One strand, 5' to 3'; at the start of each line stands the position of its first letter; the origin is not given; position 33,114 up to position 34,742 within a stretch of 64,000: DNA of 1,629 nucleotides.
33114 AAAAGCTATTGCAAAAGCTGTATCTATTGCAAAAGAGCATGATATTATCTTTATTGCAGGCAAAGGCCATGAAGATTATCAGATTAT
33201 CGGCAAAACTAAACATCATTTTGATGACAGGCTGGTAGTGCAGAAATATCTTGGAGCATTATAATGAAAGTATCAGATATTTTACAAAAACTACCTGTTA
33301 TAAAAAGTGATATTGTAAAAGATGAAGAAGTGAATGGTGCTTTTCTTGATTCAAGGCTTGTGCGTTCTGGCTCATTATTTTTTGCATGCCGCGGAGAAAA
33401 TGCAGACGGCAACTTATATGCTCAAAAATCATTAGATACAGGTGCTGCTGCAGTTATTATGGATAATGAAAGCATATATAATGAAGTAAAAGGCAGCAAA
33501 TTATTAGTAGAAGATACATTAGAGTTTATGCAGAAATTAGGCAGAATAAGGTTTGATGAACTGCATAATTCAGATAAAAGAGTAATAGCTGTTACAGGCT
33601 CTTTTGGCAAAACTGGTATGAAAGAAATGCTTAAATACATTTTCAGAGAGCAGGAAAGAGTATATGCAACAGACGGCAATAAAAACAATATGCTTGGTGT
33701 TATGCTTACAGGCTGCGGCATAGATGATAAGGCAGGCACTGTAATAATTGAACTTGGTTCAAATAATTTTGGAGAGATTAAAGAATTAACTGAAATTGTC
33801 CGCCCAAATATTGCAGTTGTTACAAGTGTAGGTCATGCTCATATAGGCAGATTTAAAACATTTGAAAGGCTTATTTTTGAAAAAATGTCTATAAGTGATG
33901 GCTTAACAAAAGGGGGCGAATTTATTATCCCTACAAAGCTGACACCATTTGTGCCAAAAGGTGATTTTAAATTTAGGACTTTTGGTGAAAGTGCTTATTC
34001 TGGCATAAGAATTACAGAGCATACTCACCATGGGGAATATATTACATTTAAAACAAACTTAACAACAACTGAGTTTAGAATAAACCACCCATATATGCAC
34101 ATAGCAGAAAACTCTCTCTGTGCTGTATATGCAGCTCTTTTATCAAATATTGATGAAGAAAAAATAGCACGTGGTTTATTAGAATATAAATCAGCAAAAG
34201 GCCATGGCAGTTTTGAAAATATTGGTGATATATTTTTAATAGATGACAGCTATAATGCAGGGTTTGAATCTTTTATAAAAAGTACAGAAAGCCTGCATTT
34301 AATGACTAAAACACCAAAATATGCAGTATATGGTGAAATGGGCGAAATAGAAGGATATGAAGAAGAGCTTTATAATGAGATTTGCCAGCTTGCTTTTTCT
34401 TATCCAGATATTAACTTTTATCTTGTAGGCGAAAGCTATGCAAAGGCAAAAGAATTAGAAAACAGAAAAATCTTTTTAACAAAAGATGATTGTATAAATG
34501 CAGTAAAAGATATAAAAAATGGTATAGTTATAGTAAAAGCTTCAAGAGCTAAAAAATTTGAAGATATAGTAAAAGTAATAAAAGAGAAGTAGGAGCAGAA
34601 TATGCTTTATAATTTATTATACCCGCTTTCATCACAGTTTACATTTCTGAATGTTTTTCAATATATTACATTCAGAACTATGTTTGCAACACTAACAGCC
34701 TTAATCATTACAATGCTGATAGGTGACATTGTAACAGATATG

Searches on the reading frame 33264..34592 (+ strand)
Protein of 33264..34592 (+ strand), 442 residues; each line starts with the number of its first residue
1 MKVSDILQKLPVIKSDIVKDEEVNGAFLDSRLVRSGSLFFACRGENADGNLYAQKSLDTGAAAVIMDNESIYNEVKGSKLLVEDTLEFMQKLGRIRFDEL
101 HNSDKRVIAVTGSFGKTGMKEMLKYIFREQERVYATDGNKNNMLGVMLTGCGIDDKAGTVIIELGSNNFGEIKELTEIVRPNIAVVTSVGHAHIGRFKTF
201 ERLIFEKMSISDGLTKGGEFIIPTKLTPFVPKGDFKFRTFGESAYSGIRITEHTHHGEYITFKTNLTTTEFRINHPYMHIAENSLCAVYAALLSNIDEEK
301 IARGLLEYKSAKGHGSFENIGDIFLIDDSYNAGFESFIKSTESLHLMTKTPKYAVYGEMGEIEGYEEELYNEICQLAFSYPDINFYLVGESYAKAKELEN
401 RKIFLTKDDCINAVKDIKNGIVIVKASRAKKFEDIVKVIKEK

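Call 8: search_protein_families(library=pfam, proteins=[window:33264-34592:+], max_evalue=0.01)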
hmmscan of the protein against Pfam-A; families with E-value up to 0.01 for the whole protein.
window:33264-34592:+ (442 aa): 3 families
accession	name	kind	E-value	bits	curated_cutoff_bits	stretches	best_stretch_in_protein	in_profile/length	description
PF08245.18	Mur_ligase_M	-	2e-26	93.6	24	1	110-291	1-200/200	Mur ligase middle domain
PF01225.30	Mur_ligase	-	6.5e-06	26.9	21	1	26-92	5-90/95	Mur ligase family, catalytic domain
PF02875.26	Mur_ligase_C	-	0.00011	23.5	28.4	0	322-424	11-122/127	Mur ligase, glutamate ligase domain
